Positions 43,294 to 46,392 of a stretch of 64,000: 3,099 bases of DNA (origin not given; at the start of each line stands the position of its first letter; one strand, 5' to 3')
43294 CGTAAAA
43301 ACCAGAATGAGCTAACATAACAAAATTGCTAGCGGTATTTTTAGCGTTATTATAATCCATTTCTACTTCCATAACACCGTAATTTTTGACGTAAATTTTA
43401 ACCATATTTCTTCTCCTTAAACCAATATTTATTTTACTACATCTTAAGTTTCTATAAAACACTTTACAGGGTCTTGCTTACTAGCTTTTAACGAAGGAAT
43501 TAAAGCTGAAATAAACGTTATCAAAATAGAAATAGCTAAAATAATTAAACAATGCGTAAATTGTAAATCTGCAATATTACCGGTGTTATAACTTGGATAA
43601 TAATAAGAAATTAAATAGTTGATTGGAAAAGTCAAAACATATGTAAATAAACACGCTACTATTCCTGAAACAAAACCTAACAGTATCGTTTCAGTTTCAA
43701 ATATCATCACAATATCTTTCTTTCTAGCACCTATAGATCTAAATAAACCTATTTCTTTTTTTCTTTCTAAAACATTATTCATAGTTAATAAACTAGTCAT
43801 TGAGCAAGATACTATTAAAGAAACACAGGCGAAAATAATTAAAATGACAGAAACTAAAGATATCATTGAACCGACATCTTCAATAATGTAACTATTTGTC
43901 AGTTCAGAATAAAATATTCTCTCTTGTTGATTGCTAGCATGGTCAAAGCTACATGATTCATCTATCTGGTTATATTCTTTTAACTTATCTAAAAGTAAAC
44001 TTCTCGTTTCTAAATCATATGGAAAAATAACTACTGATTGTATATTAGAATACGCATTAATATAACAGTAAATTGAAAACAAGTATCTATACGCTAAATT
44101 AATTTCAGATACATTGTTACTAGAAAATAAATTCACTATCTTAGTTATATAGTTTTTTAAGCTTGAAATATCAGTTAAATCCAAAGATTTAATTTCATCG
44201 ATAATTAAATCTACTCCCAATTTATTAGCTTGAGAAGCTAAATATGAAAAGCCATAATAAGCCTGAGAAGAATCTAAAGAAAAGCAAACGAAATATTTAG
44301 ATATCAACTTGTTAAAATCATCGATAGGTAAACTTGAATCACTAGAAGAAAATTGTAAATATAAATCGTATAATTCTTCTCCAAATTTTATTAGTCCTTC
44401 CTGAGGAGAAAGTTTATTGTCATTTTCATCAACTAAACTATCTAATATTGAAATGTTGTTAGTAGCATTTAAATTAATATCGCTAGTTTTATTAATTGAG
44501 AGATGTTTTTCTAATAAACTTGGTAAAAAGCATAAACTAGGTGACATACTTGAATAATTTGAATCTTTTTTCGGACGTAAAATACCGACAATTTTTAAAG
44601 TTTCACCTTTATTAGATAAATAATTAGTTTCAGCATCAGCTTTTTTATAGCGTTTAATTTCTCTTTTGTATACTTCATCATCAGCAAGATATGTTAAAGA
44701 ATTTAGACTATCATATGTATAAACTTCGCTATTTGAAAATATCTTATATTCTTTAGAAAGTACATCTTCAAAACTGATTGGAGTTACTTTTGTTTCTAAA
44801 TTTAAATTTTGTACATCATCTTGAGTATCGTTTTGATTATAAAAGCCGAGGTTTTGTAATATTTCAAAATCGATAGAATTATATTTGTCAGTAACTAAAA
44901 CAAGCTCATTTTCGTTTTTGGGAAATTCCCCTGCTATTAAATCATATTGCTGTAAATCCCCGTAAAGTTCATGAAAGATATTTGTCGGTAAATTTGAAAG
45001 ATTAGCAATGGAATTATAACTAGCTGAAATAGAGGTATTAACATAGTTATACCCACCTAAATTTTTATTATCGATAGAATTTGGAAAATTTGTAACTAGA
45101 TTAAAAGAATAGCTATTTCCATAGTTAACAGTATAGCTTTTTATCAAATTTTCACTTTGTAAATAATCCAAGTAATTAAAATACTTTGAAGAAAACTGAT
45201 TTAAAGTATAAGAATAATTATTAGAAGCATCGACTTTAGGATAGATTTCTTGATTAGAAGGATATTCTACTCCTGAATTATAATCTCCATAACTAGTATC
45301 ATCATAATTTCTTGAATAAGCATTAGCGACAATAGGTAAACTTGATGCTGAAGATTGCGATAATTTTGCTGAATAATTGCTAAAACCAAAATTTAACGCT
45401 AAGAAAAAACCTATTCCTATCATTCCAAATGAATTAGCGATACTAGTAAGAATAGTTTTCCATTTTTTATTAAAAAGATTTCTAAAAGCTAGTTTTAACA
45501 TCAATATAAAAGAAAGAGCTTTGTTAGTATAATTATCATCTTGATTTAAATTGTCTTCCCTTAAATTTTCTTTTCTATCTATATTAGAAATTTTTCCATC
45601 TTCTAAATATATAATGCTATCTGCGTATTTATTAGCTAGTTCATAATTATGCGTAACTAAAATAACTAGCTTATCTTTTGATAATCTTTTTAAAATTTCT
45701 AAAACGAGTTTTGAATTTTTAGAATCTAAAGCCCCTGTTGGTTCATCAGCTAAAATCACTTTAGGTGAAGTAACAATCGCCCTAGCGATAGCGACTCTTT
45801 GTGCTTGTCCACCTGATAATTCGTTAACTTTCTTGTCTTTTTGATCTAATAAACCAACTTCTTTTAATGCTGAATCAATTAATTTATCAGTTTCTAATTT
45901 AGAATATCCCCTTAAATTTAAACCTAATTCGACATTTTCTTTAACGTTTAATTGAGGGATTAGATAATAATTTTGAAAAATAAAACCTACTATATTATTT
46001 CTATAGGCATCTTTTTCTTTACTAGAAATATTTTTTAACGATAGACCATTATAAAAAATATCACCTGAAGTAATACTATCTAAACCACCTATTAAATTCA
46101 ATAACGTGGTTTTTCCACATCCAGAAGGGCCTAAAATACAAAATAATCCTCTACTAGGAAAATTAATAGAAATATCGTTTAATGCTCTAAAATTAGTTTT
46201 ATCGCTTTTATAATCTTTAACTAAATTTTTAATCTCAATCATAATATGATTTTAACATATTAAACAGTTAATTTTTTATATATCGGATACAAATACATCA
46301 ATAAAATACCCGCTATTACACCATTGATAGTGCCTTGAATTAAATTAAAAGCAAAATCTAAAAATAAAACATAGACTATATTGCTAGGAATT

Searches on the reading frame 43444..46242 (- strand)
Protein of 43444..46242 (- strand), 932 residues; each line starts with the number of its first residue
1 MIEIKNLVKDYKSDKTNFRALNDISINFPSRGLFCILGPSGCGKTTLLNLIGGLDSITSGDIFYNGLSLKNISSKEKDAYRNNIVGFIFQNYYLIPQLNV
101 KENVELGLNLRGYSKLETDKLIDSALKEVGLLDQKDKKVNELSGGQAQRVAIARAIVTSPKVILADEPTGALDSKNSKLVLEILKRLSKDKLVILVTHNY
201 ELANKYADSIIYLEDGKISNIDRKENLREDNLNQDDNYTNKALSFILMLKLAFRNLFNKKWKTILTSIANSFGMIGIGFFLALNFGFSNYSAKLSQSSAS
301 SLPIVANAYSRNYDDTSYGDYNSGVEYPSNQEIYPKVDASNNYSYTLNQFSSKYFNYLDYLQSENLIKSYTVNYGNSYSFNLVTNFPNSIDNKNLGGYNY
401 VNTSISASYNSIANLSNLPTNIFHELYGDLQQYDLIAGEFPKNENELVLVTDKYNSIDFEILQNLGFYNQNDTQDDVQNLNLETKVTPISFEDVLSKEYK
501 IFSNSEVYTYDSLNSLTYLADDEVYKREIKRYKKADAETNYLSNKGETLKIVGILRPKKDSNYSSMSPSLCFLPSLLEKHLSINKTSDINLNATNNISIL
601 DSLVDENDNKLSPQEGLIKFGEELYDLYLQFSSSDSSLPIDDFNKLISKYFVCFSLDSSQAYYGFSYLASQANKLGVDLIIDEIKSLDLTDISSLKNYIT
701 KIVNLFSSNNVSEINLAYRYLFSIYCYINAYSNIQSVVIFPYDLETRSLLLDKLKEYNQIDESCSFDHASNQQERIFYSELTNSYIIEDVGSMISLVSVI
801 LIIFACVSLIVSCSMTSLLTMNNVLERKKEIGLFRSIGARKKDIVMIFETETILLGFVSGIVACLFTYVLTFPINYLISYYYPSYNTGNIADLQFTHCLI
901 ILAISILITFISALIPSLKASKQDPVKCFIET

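Call 49: search_protein_families(library=pfam, proteins=[window:43444-46242:-], max_evalue=0.001)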
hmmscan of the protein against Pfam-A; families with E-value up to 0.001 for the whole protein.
window:43444-46242:- (932 aa): 5 families
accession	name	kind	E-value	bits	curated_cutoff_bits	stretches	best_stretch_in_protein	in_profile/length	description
PF00005.33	ABC_tran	-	5.4e-32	111.7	25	1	21-169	1-136/137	ABC transporter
PF02687.27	FtsX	-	3e-18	66.4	25.5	1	802-925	1-120/120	FtsX-like permease C-terminal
PF02463.25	SMC_N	-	1e-06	28.8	40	1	16-208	8-206/220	RecF/RecN/SMC N terminal domain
PF13476.12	AAA_23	-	6.2e-06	27.4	27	1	17-52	6-40/201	AAA domain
PF03266.21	NTPase_1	-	0.00027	21.3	23.9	0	151-224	88-158/168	NTPase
